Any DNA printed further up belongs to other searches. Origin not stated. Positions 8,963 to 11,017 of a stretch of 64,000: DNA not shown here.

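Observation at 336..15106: Aryl-polyene (xanthomonadin/APE-type) biosynthetic gene cluster carrying an embedded flavin-dependent halogenase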

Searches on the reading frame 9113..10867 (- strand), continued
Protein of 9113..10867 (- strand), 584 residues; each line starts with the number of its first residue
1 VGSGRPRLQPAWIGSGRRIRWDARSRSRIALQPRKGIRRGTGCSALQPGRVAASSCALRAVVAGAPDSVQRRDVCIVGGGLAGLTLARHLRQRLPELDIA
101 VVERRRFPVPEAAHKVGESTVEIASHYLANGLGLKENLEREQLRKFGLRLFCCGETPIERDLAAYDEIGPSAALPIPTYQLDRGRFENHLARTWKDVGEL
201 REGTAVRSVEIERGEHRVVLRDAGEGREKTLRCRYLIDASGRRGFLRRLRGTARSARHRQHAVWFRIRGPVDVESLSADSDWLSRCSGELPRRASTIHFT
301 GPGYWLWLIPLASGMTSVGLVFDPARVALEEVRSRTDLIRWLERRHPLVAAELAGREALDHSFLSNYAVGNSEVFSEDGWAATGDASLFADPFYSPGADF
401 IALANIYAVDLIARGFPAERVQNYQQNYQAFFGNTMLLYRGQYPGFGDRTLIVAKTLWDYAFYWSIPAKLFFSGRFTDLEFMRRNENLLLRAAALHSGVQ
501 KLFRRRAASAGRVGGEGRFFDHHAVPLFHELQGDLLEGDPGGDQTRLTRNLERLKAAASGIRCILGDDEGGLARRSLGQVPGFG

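Call 51: fold_search(model_id=the predicted structure, library=pdb)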
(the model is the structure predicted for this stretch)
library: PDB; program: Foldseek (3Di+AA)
matches with E <= 10: 1775; with E <= 0.001: 1126
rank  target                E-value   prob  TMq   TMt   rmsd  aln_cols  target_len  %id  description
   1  7xgb_A                1.3e-23  1.00  0.66  0.64   9.5       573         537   16  Crystal structure of the ctcP from Streptomyces aureofaciens (released 2022-07-20)
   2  3nix_E                3.9e-23  1.00  0.59  0.73   6.1       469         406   18  Crystal structure of flavoprotein/dehydrogenase from Cytophaga hutchinsonii. Northeast Structural Genomics Consortium  (released 2010-06-30)
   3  6bzn_D                3.9e-23  1.00  0.63  0.65  11.8       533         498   16  Crystal structure of halogenase PltM (released 2019-03-20)
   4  7xgb_C                5.5e-23  1.00  0.68  0.64   9.2       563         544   17  Crystal structure of the ctcP from Streptomyces aureofaciens (released 2022-07-20)
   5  6bza_A                6.5e-23  1.00  0.64  0.66  12.0       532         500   16  Crystal structure of halogenase PltM in complex with phloroglucinol and FAD (released 2019-03-20)
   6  3nix_C                7.9e-23  1.00  0.56  0.70   4.4       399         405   19  Crystal structure of flavoprotein/dehydrogenase from Cytophaga hutchinsonii. Northeast Structural Genomics Consortium  (released 2010-06-30)
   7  6bzz_D                8.3e-23  1.00  0.64  0.66  11.8       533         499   16  Crystal structure of halogenase PltM in complex with partially bound FAD (released 2019-03-20)
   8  7v0b_C                8.8e-23  1.00  0.63  0.61   7.1       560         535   16  Crystal structure of halogenase CtcP from Kitasatospora aureofaciens in complex with FAD (released 2023-05-17)
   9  3nix_A                9.2e-23  1.00  0.60  0.74   5.8       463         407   18  Crystal structure of flavoprotein/dehydrogenase from Cytophaga hutchinsonii. Northeast Structural Genomics Consortium  (released 2010-06-30)
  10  6bzt_A                9.7e-23  1.00  0.64  0.66  11.8       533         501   16  Crystal structure of halogenase PltM L111Y mutant in complex with FAD (released 2019-03-20)
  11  7v0b_B                1.1e-22  1.00  0.67  0.65   8.7       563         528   17  Crystal structure of halogenase CtcP from Kitasatospora aureofaciens in complex with FAD (released 2023-05-17)
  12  6bzn_B                1.7e-22  1.00  0.63  0.65  11.8       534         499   16  Crystal structure of halogenase PltM (released 2019-03-20)
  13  3nix_D                1.8e-22  1.00  0.56  0.70   4.6       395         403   20  Crystal structure of flavoprotein/dehydrogenase from Cytophaga hutchinsonii. Northeast Structural Genomics Consortium  (released 2010-06-30)
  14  7xgb_D                1.8e-22  1.00  0.66  0.64   9.5       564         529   17  Crystal structure of the ctcP from Streptomyces aureofaciens (released 2022-07-20)
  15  6bza_C                2.0e-22  1.00  0.64  0.65  11.9       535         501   16  Crystal structure of halogenase PltM in complex with phloroglucinol and FAD (released 2019-03-20)
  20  3nix_F                3.3e-22  1.00  0.56  0.70   5.7       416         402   19  Crystal structure of flavoprotein/dehydrogenase from Cytophaga hutchinsonii. Northeast Structural Genomics Consortium  (released 2010-06-30)
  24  3nix_B                1.9e-21  1.00  0.59  0.74   6.4       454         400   18  Crystal structure of flavoprotein/dehydrogenase from Cytophaga hutchinsonii. Northeast Structural Genomics Consortium  (released 2010-06-30)
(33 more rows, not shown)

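Call 53: search_protein_families(library=pfam, proteins=[L008:17001-18302:+, L008:18242-19228:+, L008:19245-19643:+, L010:14380-15735:+, L010:15736-16740:+, L010:17238-18515:-, L005:17228-18130:-, L009:17327-18280:-, L007:17250-18104:-, L004:17171-18064:-], max_evalue=0.001)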
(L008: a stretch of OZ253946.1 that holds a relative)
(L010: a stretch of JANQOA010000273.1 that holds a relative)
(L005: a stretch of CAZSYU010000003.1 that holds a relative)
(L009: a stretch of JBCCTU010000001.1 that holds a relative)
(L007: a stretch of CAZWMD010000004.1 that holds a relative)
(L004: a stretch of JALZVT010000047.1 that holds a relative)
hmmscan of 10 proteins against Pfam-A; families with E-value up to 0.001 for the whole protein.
L008:17001-18302:+ (433 aa): 11 families
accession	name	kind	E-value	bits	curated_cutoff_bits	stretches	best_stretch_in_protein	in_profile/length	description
PF04820.20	Trp_halogenase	-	5.5e-28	98.5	21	2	96-355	150-387/458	Tryptophan halogenase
PF01494.25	FAD_binding_3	-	2e-25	90.2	22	1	4-312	2-313/349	FAD binding domain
PF01266.30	DAO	-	2.2e-11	44.3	27.9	1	5-38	1-34/353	FAD dependent oxidoreductase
PF12831.13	FAD_oxidored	-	1.1e-07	31.9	27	1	5-37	1-33/416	FAD dependent oxidoreductase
PF13450.12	NAD_binding_8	-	1.4e-07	32.2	21.9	1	8-42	1-35/68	NAD(P)-binding Rossmann-like domain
PF05834.18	Lycopene_cycl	-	3.1e-06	26.9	23.4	0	100-178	83-164/380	Lycopene cyclase protein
PF00890.30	FAD_binding_2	-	1.7e-05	24.7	20.4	1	5-39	1-35/414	FAD binding domain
PF07992.20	Pyr_redox_2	-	2.6e-05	24.2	26.1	1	5-41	2-39/291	Pyridine nucleotide-disulphide oxidoreductase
PF01946.23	Thi4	-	0.0001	22.1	26.2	0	4-35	18-50/235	Thi4 family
PF03486.20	HI0933_like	-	0.0003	20.8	50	1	5-37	2-34/244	HI0933-like protein Rossmann domain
PF01134.28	GIDA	-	0.00048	19.7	22.1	1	5-36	1-30/391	Glucose inhibited division protein A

L008:18242-19228:+ (328 aa): 2 families
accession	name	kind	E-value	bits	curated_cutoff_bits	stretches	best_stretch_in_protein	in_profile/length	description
PF21168.2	FkbO_Hyg5-like_N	-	3.1e-19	69.6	27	1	58-178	1-122/122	Chorismatase FkbO/Hyg5-like, N-terminal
PF01042.26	Ribonuc_L-PSP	-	0.00061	20.2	27.3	0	213-259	14-61/121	Endoribonuclease L-PSP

L008:19245-19643:+ (132 aa): 0 families

L010:14380-15735:+ (451 aa): 11 families
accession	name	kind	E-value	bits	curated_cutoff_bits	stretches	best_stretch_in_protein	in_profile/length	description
PF04820.20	Trp_halogenase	-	3.9e-29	102.3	21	2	108-373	148-387/458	Tryptophan halogenase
PF01494.25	FAD_binding_3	-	1e-21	78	22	1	18-330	2-313/349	FAD binding domain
PF01266.30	DAO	-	4.4e-13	49.9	27.9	2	19-52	1-34/353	FAD dependent oxidoreductase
PF13450.12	NAD_binding_8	-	1e-07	32.6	21.9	1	22-55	1-34/68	NAD(P)-binding Rossmann-like domain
PF12831.13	FAD_oxidored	-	3.1e-07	30.5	27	1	19-51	1-33/416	FAD dependent oxidoreductase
PF07992.20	Pyr_redox_2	-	7.9e-07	29.2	26.1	1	19-52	2-36/291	Pyridine nucleotide-disulphide oxidoreductase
PF00890.30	FAD_binding_2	-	3.8e-06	26.8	20.4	1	19-54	1-36/414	FAD binding domain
PF03486.20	HI0933_like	-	2.2e-05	24.5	50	1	19-51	2-34/244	HI0933-like protein Rossmann domain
PF05834.18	Lycopene_cycl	-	0.00014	21.5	23.4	0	19-51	1-35/380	Lycopene cyclase protein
PF01946.23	Thi4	-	0.0003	20.6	26.2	0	18-49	18-50/235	Thi4 family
PF01134.28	GIDA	-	0.0006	19.4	22.1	1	20-48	2-30/391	Glucose inhibited division protein A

L010:15736-16740:+ (334 aa): 2 families
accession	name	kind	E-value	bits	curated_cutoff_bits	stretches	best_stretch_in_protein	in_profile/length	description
PF21168.2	FkbO_Hyg5-like_N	-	1.5e-15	57.8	27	1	85-190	11-122/122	Chorismatase FkbO/Hyg5-like, N-terminal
PF01042.26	Ribonuc_L-PSP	-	0.00029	21.3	27.3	0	220-331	11-119/121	Endoribonuclease L-PSP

L010:17238-18515:- (425 aa): 1 family
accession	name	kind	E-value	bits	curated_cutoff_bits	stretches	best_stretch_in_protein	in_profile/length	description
PF00296.26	Bac_luciferase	-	3.5e-48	165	27.9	1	1-331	1-314/314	Luciferase-like monooxygenase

L005:17228-18130:- (300 aa): 1 family
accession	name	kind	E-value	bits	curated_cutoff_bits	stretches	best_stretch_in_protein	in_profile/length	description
PF21168.2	FkbO_Hyg5-like_N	-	8.4e-24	84.4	27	1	50-140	25-121/122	Chorismatase FkbO/Hyg5-like, N-terminal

L009:17327-18280:- (317 aa): 1 family
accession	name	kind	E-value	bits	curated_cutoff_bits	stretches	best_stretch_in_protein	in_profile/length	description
PF21168.2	FkbO_Hyg5-like_N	-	3.9e-32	111.3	27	1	48-166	1-122/122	Chorismatase FkbO/Hyg5-like, N-terminal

L007:17250-18104:- (284 aa): 1 family
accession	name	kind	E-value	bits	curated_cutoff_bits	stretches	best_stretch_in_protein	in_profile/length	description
PF21168.2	FkbO_Hyg5-like_N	-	8.3e-26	90.9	27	1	12-128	1-121/122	Chorismatase FkbO/Hyg5-like, N-terminal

L004:17171-18064:- (297 aa): 1 family
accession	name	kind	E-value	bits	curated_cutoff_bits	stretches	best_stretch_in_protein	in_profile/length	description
PF21168.2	FkbO_Hyg5-like_N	-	3.9e-23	82.2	27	1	30-132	15-121/122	Chorismatase FkbO/Hyg5-like, N-terminal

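Call 54: find_homologous_proteins(query=L009:17327-18280:-, max_evalue=0.00001)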
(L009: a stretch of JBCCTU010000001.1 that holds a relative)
Query L009:17327-18280:- (317 aa): 1856 proteins with E <= 0.00001 among 8000 candidates; the best 120 are listed.
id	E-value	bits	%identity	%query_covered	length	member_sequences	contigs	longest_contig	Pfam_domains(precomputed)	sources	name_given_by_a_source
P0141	1.7e-208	709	100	100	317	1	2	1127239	PF21168.3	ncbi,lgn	ncbi:MAG: pteridine-dependent deoxygenase like protein [Pseudomonadota bacterium]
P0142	2.8e-99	351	62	86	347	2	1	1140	PF21168.3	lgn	-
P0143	2.3e-95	338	56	98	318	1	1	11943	PF21168.3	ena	-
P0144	5.4e-95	337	54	99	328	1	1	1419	PF21168.3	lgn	-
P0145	3.3e-88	314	55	87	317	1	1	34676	PF21168.3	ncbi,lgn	ncbi:MAG: pteridine-dependent deoxygenase like protein [Pseudomonadota bacterium]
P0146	2.2e-87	312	56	87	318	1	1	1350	PF21168.3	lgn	-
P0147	4.5e-87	311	52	98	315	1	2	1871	PF21168.3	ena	-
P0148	7.6e-79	284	49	90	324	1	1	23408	PF21168.3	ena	-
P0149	8.9e-77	277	50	87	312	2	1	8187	PF21168.3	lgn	-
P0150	2.4e-76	275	46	100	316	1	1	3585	PF21168.3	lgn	-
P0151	2.3e-75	272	50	87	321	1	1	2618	PF21168.3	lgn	-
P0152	2.6e-75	272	47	96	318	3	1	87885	PF21168.3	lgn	-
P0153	1.9e-74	269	48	91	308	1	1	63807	PF21168.3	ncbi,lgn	ncbi:MAG: hypothetical protein AB8B93_10445 [Pseudomonadales bacterium]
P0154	2.4e-74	269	47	84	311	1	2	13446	PF21168.3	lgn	-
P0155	2.4e-74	269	49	94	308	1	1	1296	PF21168.3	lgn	-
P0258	2.0e-53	200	45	86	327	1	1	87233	PF21168.3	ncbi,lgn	ncbi:chorismate transformation enzyme, FkbO/Hyg5 family [Lysobacter xanthus]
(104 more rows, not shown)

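Call 57: find_encoding_contigs(protein=P0258, flank=10000, max_places=2)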
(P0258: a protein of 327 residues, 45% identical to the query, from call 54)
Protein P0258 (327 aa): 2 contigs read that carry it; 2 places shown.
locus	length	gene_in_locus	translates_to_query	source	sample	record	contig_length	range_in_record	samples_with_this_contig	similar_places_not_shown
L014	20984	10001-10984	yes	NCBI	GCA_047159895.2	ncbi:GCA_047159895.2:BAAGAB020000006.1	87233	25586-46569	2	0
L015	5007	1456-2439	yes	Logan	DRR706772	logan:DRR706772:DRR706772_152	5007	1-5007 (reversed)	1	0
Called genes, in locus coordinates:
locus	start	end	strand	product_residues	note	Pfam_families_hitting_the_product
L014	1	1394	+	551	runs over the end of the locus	PF01266:DAO (weak), PF01494:FAD_binding_3, PF05834:Lycopene_cycl (faint), PF12831:FAD_oxidored (weak), PF13450:NAD_binding_8 (weak), PF04820:Trp_halogenase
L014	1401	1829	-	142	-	-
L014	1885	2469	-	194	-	-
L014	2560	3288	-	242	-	PF00106:adh_short, PF01370:Epimerase (faint), PF08659:KR, PF13561:adh_short_C2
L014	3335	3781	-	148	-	PF22817:ApeP-like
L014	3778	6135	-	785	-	PF03176:MMPL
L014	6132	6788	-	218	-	PF19574:LolA_3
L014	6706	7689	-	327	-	PF03279:Lip_A_acyltrans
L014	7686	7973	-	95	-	PF22818:ApeI-like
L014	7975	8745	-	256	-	PF01553:Acyltransferase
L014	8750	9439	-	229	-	-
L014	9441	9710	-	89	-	PF00550:PP-binding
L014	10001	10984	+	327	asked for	PF21168:FkbO_Hyg5-like_N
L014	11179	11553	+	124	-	-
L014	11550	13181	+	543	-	PF02225:PA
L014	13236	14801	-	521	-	PF13555:AAA_29 (faint), PF00005:ABC_tran, PF13191:AAA_16 (faint), PF13401:AAA_22 (faint), PF20703:nSTAND1 (faint), PF13304:AAA_21 (weak), PF00005:ABC_tran, PF02463:SMC_N (weak), +1 more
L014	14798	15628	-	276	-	PF00528:BPD_transp_1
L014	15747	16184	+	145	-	PF02082:Rrf2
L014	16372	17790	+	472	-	PF07396:Porin_O_P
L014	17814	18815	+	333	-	PF01547:SBP_bac_1, PF13531:SBP_bac_11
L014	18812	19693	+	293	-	PF00528:BPD_transp_1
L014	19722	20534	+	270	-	PF00528:BPD_transp_1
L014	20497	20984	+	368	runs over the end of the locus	PF00005:ABC_tran, PF02463:SMC_N (faint), PF13304:AAA_21 (weak), PF17850:CysA_C_terminal (weak)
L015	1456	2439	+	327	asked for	PF21168:FkbO_Hyg5-like_N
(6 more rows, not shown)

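Call 62: find_encoding_contigs(protein=P0010, flank=10000, max_places=1)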
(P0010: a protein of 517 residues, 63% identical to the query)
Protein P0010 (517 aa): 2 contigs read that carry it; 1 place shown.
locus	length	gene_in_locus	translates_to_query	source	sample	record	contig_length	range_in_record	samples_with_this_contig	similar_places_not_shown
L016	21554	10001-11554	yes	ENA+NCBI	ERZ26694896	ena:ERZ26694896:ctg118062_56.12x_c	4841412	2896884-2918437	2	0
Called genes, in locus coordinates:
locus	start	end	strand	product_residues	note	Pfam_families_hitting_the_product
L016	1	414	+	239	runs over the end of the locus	PF00106:adh_short, PF08659:KR, PF13561:adh_short_C2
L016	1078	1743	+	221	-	PF00109:ketoacyl-synt (faint), PF02801:Ketoacyl-synt_C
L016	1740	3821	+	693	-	PF00593:TonB_dep_Rec_b-barrel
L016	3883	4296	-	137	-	-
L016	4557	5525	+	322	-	PF21168:FkbO_Hyg5-like_N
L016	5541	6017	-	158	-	PF13279:4HBT_2, PF03061:4HBT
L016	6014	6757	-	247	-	PF00535:Glycos_transf_2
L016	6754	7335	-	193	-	-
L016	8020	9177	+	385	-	PF00109:ketoacyl-synt, PF02801:Ketoacyl-synt_C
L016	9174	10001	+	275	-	PF13723:Ketoacyl-synt_2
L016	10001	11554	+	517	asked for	PF01266:DAO (faint), PF01494:FAD_binding_3, PF04820:Trp_halogenase (faint)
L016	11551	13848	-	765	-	PF03176:MMPL (weak)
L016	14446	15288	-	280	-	PF03279:Lip_A_acyltrans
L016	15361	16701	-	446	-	PF00501:AMP-binding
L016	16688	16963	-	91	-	PF00550:PP-binding (weak)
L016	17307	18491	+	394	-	PF00108:Thiolase_N, PF02803:Thiolase_C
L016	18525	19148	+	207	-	-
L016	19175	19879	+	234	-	PF00072:Response_reg, PF00486:Trans_reg_C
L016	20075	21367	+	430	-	PF00672:HAMP (weak), PF00512:HisKA, PF02518:HATPase_c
